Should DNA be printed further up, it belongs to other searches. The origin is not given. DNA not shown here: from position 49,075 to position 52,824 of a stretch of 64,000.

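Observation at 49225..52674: Corrinoid reductive activase (RACo-like) carrying an inserted GltD-like NAD(P)H/FAD/Fe-S module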

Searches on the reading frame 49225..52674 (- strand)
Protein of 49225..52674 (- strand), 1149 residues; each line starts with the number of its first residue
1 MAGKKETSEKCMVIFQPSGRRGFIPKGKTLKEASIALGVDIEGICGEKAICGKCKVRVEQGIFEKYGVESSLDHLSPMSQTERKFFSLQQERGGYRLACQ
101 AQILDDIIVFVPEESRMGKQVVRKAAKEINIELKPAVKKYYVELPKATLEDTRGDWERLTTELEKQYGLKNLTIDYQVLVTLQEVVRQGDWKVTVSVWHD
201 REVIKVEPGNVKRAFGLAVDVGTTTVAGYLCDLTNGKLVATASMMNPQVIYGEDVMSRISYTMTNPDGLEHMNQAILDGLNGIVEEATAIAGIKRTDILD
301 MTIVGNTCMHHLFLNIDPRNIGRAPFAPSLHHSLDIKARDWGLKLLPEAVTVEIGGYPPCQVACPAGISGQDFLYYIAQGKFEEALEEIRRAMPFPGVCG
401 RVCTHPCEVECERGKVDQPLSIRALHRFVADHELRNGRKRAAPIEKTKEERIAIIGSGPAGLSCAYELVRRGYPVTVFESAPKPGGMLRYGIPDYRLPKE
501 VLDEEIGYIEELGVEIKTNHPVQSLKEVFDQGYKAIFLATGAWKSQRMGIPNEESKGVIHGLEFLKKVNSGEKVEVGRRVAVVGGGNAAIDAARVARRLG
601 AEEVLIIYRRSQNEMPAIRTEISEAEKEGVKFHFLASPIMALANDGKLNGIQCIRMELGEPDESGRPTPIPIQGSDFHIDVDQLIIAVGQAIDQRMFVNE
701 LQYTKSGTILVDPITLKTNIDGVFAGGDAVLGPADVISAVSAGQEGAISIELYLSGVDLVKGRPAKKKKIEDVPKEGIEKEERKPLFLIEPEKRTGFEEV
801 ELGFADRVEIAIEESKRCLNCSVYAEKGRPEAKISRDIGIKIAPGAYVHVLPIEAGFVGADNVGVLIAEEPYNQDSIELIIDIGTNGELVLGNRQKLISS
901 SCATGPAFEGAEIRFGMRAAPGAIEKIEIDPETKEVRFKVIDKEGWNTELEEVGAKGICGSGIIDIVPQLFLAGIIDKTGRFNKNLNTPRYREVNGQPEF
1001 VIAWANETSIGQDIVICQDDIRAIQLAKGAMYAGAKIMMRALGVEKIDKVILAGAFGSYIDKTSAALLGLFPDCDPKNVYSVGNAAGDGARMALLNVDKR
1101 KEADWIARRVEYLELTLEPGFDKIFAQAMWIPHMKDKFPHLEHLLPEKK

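Call 5: search_protein_families(library=pfam, proteins=[window:49225-52674:-], max_evalue=0.01)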
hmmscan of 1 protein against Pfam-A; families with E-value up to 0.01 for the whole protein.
window:49225-52674:- (1149 aa): 19 families
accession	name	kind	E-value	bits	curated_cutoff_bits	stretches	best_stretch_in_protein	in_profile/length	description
PF14574.11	RACo_C_ter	-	1.1e-96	323.3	27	1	877-1141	2-260/261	C-terminal domain of RACo the ASKHA domain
PF17651.6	Raco_middle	-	2e-53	180.8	26.8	2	215-350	1-136/163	RACo middle region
PF07992.20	Pyr_redox_2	-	1.8e-35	123.2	26.1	1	451-743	2-291/291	Pyridine nucleotide-disulphide oxidoreductase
PF17650.6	RACo_linker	-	6.8e-30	103.2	26.2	1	127-211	2-84/86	RACo linker region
PF14691.11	Fer4_20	-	4e-21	75.4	25.8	1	358-436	30-111/113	Dihydroprymidine dehydrogenase domain II, 4Fe-4S cluster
PF00070.33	Pyr_redox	-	4.9e-13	49.8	22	2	451-527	1-68/82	Pyridine nucleotide-disulphide oxidoreductase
PF01266.30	DAO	-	1.4e-12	48.3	27.9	1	451-486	1-37/353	FAD dependent oxidoreductase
PF13738.12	Pyr_redox_3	-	3.1e-11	43.5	30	1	534-727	126-305/305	Pyridine nucleotide-disulphide oxidoreductase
PF13450.12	NAD_binding_8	-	1.3e-10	41.8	21.9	1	454-489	1-36/68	NAD(P)-binding Rossmann-like domain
PF12831.13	FAD_oxidored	-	9e-07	28.9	27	1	452-489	2-39/416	FAD dependent oxidoreductase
PF00890.30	FAD_binding_2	-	3.2e-06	27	20.4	1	452-486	2-36/414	FAD binding domain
PF03486.20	HI0933_like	-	1.1e-05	25.4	50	1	451-486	2-37/244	HI0933-like protein Rossmann domain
PF01946.23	Thi4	-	2.1e-05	24.3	26.2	1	446-489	14-58/235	Thi4 family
PF00111.32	Fer2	-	6.7e-05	23.2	21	1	25-102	13-75/77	2Fe-2S iron-sulfur cluster binding domain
PF01593.30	Amino_oxidase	-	7.1e-05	22.7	19.8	1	460-486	2-28/443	Flavin containing amine oxidoreductase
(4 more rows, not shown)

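Call 6: search_protein_families(library=ncbifam, proteins=[window:49225-52674:-], max_evalue=0.01)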
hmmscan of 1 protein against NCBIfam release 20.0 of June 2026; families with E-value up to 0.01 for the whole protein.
window:49225-52674:- (1149 aa): 92 families (the best 25 are shown)
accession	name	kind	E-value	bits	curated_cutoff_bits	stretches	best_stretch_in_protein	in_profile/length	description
NF009410.0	PRK12771.1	subfamily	8.6e-141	470.3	516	1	351-822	41-512/566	NAD(P)-binding protein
NF040756.1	corr_regen_AcsV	exception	4.8e-137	458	800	2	835-1135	333-627/632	corrinoid activation/regeneration protein AcsV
NF009454.0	PRK12814.1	equivalog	1.6e-134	449.8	916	1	358-825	102-576/657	putative NADPH-dependent glutamate synthase small subunit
NF009414.0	PRK12778.1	equivalog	7.4e-118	394.8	1103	1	358-755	337-750/752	bifunctional dihydroorotate dehydrogenase B NAD binding subunit/NADPH-dependent glutamate synthase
TIGR01316.1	gltA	equivalog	2.4e-108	362.8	471.75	1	358-754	36-449/449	NADPH-dependent glutamate synthase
TIGR03315.1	Se_ygfK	equivalog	5.9e-98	328.6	835.3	1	359-827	446-892/1012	putative selenate reductase subunit YgfK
NF010590.0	PRK13984.1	equivalog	6.8e-85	285.4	946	1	360-755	198-607/611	putative oxidoreductase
NF009413.0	PRK12775.1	equivalog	4.9e-84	282.8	1895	1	358-756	339-756/1006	putative trifunctional 2-polyprenylphenol hydroxylase/glutamate synthase subunit beta/ferritin domain-containing protein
TIGR01318.1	gltD_gamma_fam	subfamily_domain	9.1e-77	258.6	482.95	1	356-754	46-465/467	glutamate synthase, small subunit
NF009409.0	PRK12770.1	subfamily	6.4e-74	249.2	343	1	446-756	15-352/360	putative glutamate synthase subunit beta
NF009408.0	PRK12769.1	equivalog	1.3e-72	244.9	1003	1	353-755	229-652/659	formate-dependent uric acid utilization protein AegA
NF009415.0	PRK12779.1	equivalog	1.5e-71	241.6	1519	1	350-750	200-622/944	putative bifunctional glutamate synthase subunit beta/2-polyprenylphenol hydroxylase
NF009451.0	PRK12809.1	equivalog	2.7e-63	214.2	1154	1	360-748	219-628/639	formate-dependent uric acid utilization protein YgfT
TIGR01317.1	GOGAT_sm_gam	subfamily_domain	7.3e-57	193.3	447.7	1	356-756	48-480/485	glutamate synthase small subunit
NF045663.1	diclust_near_Sec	equivalog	4.7e-52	177.1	530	2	357-598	17-252/759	pyridine nucleotide-disulfide oxidoreductase/dicluster-binding protein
TIGR04270.1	Rama_corrin_act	subfamily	1.6e-33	115.9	500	1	835-1128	125-413/534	methylamine methyltransferase corrinoid protein reductive activase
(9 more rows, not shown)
